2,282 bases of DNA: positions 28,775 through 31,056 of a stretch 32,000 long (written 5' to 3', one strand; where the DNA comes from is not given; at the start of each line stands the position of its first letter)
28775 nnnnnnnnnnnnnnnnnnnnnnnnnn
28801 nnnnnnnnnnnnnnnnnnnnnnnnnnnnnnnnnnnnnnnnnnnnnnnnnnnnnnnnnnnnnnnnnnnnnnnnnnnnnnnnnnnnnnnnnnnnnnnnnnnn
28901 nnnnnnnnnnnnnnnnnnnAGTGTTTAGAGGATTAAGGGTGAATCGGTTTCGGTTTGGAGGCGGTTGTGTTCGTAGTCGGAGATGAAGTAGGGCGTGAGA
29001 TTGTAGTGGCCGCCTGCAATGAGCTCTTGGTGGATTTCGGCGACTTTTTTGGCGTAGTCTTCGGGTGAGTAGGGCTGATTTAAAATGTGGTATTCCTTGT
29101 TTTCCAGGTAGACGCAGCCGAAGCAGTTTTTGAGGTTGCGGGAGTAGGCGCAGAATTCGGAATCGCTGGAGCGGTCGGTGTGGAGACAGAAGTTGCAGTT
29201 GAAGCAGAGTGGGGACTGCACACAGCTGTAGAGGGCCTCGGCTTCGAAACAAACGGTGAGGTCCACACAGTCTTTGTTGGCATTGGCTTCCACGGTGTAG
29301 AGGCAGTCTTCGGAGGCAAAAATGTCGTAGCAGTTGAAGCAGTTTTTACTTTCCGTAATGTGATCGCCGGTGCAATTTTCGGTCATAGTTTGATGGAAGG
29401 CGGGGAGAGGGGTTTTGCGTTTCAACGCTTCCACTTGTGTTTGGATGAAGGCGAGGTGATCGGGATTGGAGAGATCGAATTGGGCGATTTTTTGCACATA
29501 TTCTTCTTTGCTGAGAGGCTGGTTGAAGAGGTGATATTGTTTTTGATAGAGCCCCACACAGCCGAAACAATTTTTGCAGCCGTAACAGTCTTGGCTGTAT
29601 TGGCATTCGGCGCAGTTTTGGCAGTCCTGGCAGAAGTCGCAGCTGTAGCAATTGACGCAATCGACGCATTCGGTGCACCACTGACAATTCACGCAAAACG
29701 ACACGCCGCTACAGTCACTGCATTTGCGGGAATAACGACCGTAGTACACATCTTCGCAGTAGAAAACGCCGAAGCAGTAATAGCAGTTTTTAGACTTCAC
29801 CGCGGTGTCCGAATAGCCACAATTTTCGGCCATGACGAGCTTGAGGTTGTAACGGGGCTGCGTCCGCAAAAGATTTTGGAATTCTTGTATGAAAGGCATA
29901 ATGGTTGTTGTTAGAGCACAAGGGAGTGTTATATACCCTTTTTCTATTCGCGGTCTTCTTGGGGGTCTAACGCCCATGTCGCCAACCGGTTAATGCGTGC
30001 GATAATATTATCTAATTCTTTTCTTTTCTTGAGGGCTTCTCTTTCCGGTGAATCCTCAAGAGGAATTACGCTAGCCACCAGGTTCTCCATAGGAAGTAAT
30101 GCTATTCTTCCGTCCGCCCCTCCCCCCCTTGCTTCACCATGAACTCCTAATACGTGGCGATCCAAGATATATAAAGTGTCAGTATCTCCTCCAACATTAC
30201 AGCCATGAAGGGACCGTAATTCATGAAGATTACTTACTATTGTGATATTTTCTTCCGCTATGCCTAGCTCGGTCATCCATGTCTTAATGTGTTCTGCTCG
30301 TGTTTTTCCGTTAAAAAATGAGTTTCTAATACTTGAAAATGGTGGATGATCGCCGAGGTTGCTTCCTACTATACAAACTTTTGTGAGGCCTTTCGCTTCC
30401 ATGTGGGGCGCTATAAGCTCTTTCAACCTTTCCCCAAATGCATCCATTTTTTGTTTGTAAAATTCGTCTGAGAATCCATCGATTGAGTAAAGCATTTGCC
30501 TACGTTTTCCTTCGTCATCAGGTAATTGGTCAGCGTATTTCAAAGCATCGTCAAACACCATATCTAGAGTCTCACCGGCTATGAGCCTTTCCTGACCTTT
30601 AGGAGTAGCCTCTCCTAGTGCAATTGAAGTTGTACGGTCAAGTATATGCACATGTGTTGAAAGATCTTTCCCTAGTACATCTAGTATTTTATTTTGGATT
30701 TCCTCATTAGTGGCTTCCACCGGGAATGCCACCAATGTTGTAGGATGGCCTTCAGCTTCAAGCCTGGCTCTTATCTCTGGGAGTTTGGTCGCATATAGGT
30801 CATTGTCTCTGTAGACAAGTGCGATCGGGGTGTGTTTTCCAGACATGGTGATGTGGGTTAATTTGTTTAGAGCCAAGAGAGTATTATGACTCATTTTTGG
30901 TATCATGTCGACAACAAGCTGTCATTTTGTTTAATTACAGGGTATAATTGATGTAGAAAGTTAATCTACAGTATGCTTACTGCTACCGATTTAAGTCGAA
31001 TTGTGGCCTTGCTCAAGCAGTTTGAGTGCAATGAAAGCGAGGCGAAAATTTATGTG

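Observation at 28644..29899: (Cys-x-x)n ladder protein with internal duplication, coupled to a separate double zinc-ribbon gene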

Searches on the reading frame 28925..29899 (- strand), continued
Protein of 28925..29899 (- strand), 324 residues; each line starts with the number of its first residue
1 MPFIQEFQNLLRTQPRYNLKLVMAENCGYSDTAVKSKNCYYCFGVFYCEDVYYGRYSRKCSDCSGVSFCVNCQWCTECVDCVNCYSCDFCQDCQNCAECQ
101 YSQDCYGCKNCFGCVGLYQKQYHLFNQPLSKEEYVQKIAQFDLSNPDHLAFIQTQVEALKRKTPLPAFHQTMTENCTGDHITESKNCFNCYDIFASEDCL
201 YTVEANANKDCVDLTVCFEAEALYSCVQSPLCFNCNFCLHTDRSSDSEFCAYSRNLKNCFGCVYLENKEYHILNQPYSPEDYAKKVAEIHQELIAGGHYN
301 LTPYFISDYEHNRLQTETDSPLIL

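Call 40: search_protein_families(library=pfam, proteins=[P0166, P0175, P0178, P0183, P0197, P0154, P0162, P0251, P0173, P0139], max_evalue=0.01)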
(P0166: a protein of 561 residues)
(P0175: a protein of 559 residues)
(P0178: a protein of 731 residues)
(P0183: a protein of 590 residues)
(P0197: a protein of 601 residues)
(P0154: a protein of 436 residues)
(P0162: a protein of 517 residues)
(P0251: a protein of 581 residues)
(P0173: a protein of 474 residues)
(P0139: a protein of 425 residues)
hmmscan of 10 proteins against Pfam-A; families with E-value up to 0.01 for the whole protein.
P0166 (561 aa): 0 families

P0175 (559 aa): 1 family
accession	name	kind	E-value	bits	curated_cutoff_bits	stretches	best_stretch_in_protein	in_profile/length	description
PF13451.12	zf_Tbcl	-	0.00035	20.9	24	1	6-53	5-44/48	Probable treble clef domain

P0178 (731 aa): 3 families
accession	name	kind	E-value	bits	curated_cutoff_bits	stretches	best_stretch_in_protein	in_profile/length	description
PF00583.31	Acetyltransf_1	-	3e-08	34.4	20.7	1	42-123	29-116/116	Acetyltransferase (GNAT) family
PF13508.13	Acetyltransf_7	-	5.9e-08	33.4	27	1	48-124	5-83/84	Acetyltransferase (GNAT) domain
PF13673.13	Acetyltransf_10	-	2.3e-06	28.1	23.6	1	49-140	34-124/128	Acetyltransferase (GNAT) domain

P0183 (590 aa): 0 families

P0197 (601 aa): 1 family
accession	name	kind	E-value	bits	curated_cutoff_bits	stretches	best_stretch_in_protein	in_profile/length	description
PF13451.12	zf_Tbcl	-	4.5e-05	23.8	24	1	505-544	4-44/48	Probable treble clef domain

P0154 (436 aa): 0 families

P0162 (517 aa): 2 families
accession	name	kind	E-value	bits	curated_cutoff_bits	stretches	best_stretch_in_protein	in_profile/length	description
PF13451.12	zf_Tbcl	-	0.0039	17.5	24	1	3-40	6-44/48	Probable treble clef domain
PF23477.1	zf_Tbcl_2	-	0.0063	16.6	27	1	50-78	4-33/37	Probable treble clef zinc finger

P0251 (581 aa): 1 family
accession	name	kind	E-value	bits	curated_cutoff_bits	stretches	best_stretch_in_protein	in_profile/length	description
PF00412.28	LIM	-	0.0017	19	22.9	1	543-579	20-57/58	LIM domain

P0173 (474 aa): 1 family
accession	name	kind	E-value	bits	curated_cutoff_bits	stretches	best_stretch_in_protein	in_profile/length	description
PF23477.1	zf_Tbcl_2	-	7.6e-05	22.8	27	1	440-472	4-36/37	Probable treble clef zinc finger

P0139 (425 aa): 0 families

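Call 48: find_related_loci(query=A1, collection=viral_contigs, flank=6000)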
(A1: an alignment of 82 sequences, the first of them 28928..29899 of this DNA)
Query A1 (324 aa) in viral_contigs; peptide patterns used: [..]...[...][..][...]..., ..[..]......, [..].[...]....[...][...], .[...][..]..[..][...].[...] (x = any residue, [..] = any of these).
352 stretches matched a pattern; 8 encode a relative of the query (tblastn E <= 1e-3); 8 distinct loci.
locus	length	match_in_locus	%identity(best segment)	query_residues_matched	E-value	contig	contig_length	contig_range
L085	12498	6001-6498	33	30-315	1e-10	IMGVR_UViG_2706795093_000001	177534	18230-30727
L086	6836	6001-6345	30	44-284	6e-9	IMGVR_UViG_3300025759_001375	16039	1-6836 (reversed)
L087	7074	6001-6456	32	37-149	6e-9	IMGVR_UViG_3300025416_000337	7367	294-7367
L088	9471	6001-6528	27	31-171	2e-8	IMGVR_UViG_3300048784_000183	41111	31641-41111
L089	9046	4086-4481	27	37-182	3e-6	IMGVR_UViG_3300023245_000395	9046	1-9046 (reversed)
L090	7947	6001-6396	27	37-182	3e-6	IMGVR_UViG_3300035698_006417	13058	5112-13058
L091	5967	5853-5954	53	101-134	7e-6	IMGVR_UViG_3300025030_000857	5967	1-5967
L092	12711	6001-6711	44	69-106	2e-5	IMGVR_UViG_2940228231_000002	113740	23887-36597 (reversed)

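Call 49: search_protein_families(library=padloc, proteins=[window:28925-29899:-, P0175], max_evalue=0.1)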
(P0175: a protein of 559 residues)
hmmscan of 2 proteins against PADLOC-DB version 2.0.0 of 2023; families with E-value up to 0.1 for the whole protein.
window:28925-29899:- (324 aa): 1 family
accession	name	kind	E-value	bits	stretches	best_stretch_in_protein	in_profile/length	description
PDLC04567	PDC-M30A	-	0.016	12.2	0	263-286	104-127/381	-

P0175 (559 aa): 0 families

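Call 50: search_protein_families(library=phrogs, proteins=[window:28925-29899:-, P0175], max_evalue=0.1)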
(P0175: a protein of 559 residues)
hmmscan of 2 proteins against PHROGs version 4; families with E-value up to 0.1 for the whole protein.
window:28925-29899:- (324 aa): 1 family
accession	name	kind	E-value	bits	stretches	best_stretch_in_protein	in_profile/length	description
phrog_15341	-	unknown function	7.7e-15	56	2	34-120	40-130/276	-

P0175 (559 aa): 2 families
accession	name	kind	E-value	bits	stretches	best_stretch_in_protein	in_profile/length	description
phrog_15341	-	unknown function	0.003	18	1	146-232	46-169/276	-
phrog_25853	-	unknown function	0.078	13.9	0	204-293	43-126/166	-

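Call 68: predict_structure(alignment_id=A2)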
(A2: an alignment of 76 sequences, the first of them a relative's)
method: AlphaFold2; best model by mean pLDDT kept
length: 427 residues; sequences in the alignment: 76
mean_pLDDT: 81.2   pTM: 0.87
mean pLDDT of the five models: 81.2, 80.1, 77.5, 74.0, 73.8
residues with pLDDT >= 90: 160; 70-90: 150; 50-70: 116; < 50: 1
segments of 3 or more residues with pLDDT < 50: none
pLDDT, mean of each block of 10 residues (from residue 1): 92 90 71 68 62 62 61 65 64 68 68 65 80 88 87 85 84 92 94 92 89 76 69 71 70 70 73 90 95 94 95 87 81 68 93 92 90 94 89 95 94 94 84
secondary structure, 60 per line:
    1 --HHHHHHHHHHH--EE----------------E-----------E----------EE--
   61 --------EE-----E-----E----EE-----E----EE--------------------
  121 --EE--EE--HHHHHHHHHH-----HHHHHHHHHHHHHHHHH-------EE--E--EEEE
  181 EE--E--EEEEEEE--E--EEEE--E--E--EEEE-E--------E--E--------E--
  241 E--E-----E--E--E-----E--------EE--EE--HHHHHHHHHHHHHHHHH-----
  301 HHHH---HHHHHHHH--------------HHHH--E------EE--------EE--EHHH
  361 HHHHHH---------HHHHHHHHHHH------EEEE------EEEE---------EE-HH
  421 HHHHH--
elements in order: H3-13 H131-140 H146-162 E177-182 E188-194 E200-203 E212-215 H279-295 H301-304 H308-315 H330-333 H358-366 H376-386 E393-396 E403-406 H419-425

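Call 70: fold_search(model_id=the predicted structure, library=pdb)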
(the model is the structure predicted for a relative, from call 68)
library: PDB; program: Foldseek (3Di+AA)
matches with E <= 10: 11; with E <= 0.001: 0
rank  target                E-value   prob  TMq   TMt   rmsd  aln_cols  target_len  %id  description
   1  6n2b_A                9.1e-01  0.01  0.05  0.06  15.7       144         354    6  The Crystal Structure of Caldicellulosiruptor kristjanssonii Tapirin C-terminal domain (released 2018-12-19)
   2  4mfg_A                3.8e+00  0.01  0.09  0.15  13.7       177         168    8  2.0 Angstrom Resolution Crystal Structure of Putative Carbonic Anhydrase from Clostridium difficile. (released 2013-09-04)
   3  6k71_J                5.2e+00  0.01  0.10  0.08  26.2       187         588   12  eIF2 - eIF2B complex (released 2019-07-10)
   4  9qez_C                5.8e+00  0.01  0.11  0.20  11.7       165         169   10  Carbonic anhydrase mutant (released 2025-12-10)
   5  7cq2_B                6.1e+00  0.02  0.09  0.12  17.9       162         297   13  Crystal structure of Slx1-Slx4 (released 2021-06-16)
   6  4ihg_D                6.1e+00  0.01  0.11  0.12  17.7       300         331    7  Chasing Acyl Carrier Protein Through a Catalytic Cycle of Lipid A Production (released 2013-11-13)
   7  7etj_n                6.8e+00  0.01  0.07  0.08  15.8       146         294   11  C5 portal vertex in the partially-enveloped virion capsid (released 2021-07-14)
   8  8gpm                  7.5e+00  0.01  0.11  0.17  13.2       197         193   12  Acinetobacter baumannii carbonic anhydrase (released 2023-05-31)
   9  5wx1                  8.4e+00  0.01  0.08  0.06  18.2       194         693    8  The closed-conformation crystal structure of the full-length pestivirus NS3 with its NS4A protease cofactor segment (released 2017-08-23)
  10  1f2i_K                9.3e+00  0.02  0.05  0.23  13.4        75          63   11  COCRYSTAL STRUCTURE OF SELECTED ZINC FINGER DIMER BOUND TO DNA (released 2001-09-14)
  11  5ke9_A                9.3e+00  0.01  0.05  0.18  12.6        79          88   16  mouse Klf4 E446P ZnF1-3 and TpG/CpA sequence DNA complex structure (released 2016-09-14)

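Call 73: fold_search(model_id=the predicted structure, library=viral)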
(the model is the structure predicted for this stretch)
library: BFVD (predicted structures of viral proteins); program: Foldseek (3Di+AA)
matches with E <= 10: 81; with E <= 0.001: 3
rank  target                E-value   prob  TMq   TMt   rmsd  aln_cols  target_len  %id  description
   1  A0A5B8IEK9            7.5e-08  1.00  0.14  0.25  15.8       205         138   18  TNFR-Cys domain-containing protein [Mimiviridae sp. ChoanoV1]
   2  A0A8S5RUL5            6.0e-05  0.99  0.14  0.14  14.0       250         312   11  (no name in the UniProt tables at hand)
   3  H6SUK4                2.2e-04  1.00  0.16  0.35  11.2        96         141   29  Caib/baif family protein [Campylobacter virus IBB35]
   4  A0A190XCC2            2.5e-03  0.21  0.12  0.06  18.2       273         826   13  Tail fiber protein [Acinetobacter phage LZ35]
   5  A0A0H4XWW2            3.9e-03  0.30  0.13  0.18  17.2       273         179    8  Uncharacterized protein [Salmon gill poxvirus]
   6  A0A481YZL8            5.7e-03  0.23  0.14  0.11  21.6       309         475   14  Uncharacterized protein [Mimivirus LCMiAC01]
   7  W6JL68                8.5e-03  0.08  0.09  0.08  20.1       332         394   11  Right handed beta helix region containing protein [Alphaentomopoxvirus acuprea]
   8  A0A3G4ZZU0            1.9e-02  0.08  0.10  0.07  19.2       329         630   10  Right handed beta helix domain-containing protein [Harvfovirus sp.]
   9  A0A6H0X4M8            2.1e-02  0.09  0.10  0.06  22.8       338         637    8  (no name in the UniProt tables at hand)
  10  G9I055                2.8e-02  0.07  0.09  0.05  22.4       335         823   10  DNA repair related ATPase [Helicoverpa zea nudivirus 2]
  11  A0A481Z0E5            5.9e-02  0.12  0.08  0.15  16.4       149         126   14  eIF-2B gamma subunit [Mimivirus LCMiAC01]
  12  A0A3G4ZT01            6.8e-02  0.08  0.09  0.08  17.0       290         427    8  Right handed beta helix domain-containing protein [Edafosvirus sp.]
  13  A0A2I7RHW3            6.8e-02  0.07  0.12  0.07  18.6       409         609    9  (no name in the UniProt tables at hand)
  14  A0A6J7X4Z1            7.2e-02  0.04  0.08  0.05  19.2       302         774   11  Pectate lyase superfamily protein [uncultured Caudovirales phage]
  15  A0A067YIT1            9.7e-02  0.06  0.10  0.07  16.4       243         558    9  Rhamnogalacturonase A/B/Epimerase-like pectate lyase domain-containing protein [Vibrio phage AS51]
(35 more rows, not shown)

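Call 76: search_protein_families(library=pfam, proteins=[L042:1794-3956:+, L083:1055-1657:+], max_evalue=0.001)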
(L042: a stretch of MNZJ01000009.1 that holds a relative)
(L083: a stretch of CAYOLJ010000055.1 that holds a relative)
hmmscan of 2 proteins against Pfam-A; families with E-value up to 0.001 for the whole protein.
L042:1794-3956:+ (720 aa): 2 families
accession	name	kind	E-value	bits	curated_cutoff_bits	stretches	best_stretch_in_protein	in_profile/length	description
PF01935.23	DUF87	-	7.7e-08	33.1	23.2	1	303-384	23-86/220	Helicase HerA, central domain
PF02534.20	T4SS-DNA_transf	-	7.2e-06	25.5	20.1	0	291-379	40-117/468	Type IV secretory system Conjugative DNA transfer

L083:1055-1657:+ (200 aa): 0 families

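Call 77: search_solved_structures(query=A1, max_evalue=1)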
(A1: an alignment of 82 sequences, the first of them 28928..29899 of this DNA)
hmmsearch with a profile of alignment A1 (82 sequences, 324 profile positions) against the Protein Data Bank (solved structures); distinct sequences matched with E-value up to 1: 5.
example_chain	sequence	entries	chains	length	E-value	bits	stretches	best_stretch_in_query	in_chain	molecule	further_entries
4nw3_A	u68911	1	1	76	0.051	15.8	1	54-101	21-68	Histone-lysine N-methyltransferase 2A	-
2j2s_A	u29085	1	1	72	0.066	15.4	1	53-101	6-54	ZINC FINGER PROTEIN HRX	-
2jyi_A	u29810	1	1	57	0.1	14.8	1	55-101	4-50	Zinc finger protein HRX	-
2kkf_A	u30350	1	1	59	0.11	14.7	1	55-101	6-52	Histone-lysine N-methyltransferase HRX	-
5f5p_C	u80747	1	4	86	0.86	11.7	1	275-320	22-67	Rho-associated protein kinase 1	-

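Call 86: search_dna_similar(query=window:28928-29899:-, collection=phages, mode=protein, max_evalue=0.001, max_rows=15)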
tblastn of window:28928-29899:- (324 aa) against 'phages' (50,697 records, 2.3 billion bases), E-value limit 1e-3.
Records with a match: 10; places in all: 11; records where one place covers at least 80% of the query: 0.
Best place of each record, by identity: <60% 10.
By first word of the organism name: Campylobacter 6; Vibrio 3; Flavobacterium 1.
By host as written in the record: Vibrio breoganii 3; Campylobacter sp. 2; Campylobacter jejuni 2; - 2; Flavobacterium sp. B183 1.
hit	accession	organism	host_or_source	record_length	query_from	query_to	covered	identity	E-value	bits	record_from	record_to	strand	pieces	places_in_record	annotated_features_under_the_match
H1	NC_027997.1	Campylobacter phage CP220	Campylobacter sp.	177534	30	161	41%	33.1%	4e-6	54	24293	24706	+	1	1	hypothetical protein | Possible phage DNA ligase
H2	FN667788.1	Campylobacter phage CP220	Campylobacter sp.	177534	30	161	41%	33.1%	4e-6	54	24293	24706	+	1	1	hypothetical phage protein | Possible phage DNA ligase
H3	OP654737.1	Campylobacter phage vB_CjeM_WX1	Campylobacter jejuni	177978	30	121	28%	38.6%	1e-6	56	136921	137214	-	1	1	hypothetical protein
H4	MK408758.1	Campylobacter phage CP20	Campylobacter jejuni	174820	62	161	31%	33.6%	3e-4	49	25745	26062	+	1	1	hypothetical protein | DNA ligase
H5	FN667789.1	Campylobacter phage CPt10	-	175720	62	161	31%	33.6%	3e-4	49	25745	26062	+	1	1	hypothetical phage protein | Possible phage DNA ligase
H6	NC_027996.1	Campylobacter phage CPt10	-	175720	62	161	31%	33.6%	3e-4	49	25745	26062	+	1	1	hypothetical protein | Possible phage DNA ligase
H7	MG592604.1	Vibrio phage 1.238.B._10N.261.52.F10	Vibrio breoganii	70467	5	111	33%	30.8%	8e-4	47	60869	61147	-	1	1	insect antifreeze protein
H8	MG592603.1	Vibrio phage 1.238.A._10N.261.52.F10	Vibrio breoganii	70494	5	111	33%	30.8%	8e-4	47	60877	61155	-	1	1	insect antifreeze protein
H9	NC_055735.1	Vibrio phage 1.238.A._10N.261.52.F10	Vibrio breoganii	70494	5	111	33%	30.8%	8e-4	47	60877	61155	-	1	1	insect antifreeze protein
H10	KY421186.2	Flavobacterium phage FL-1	Flavobacterium sp. B183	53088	38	116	24%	39.2%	4e-4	48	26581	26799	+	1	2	hypothetical protein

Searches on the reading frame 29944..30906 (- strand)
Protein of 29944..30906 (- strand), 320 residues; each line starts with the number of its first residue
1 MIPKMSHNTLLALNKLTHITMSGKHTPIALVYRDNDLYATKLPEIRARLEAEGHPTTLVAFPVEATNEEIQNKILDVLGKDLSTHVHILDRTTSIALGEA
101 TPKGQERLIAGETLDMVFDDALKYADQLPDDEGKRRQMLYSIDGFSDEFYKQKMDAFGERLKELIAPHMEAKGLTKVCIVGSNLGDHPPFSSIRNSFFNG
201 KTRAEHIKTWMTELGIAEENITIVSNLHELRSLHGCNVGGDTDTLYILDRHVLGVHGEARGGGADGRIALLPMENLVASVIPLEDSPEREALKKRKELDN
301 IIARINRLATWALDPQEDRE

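Call 3: search_protein_families(library=pfam, proteins=[window:29944-30906:-], max_evalue=1)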
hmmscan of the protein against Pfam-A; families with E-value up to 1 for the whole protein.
window:29944-30906:- (320 aa): 0 families

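Call 4: search_protein_families(library=ncbifam, proteins=[window:29944-30906:-], max_evalue=1)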
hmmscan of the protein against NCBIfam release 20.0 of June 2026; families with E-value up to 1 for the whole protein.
window:29944-30906:- (320 aa): 0 families

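Call 49: search_protein_families(library=padloc, proteins=[window:29944-30906:-], max_evalue=0.1)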
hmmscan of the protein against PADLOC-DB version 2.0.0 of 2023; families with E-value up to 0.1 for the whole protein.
window:29944-30906:- (320 aa): 0 families

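Call 50: search_protein_families(library=phrogs, proteins=[window:29944-30906:-], max_evalue=0.1)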
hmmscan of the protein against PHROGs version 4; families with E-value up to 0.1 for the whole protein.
window:29944-30906:- (320 aa): 0 families
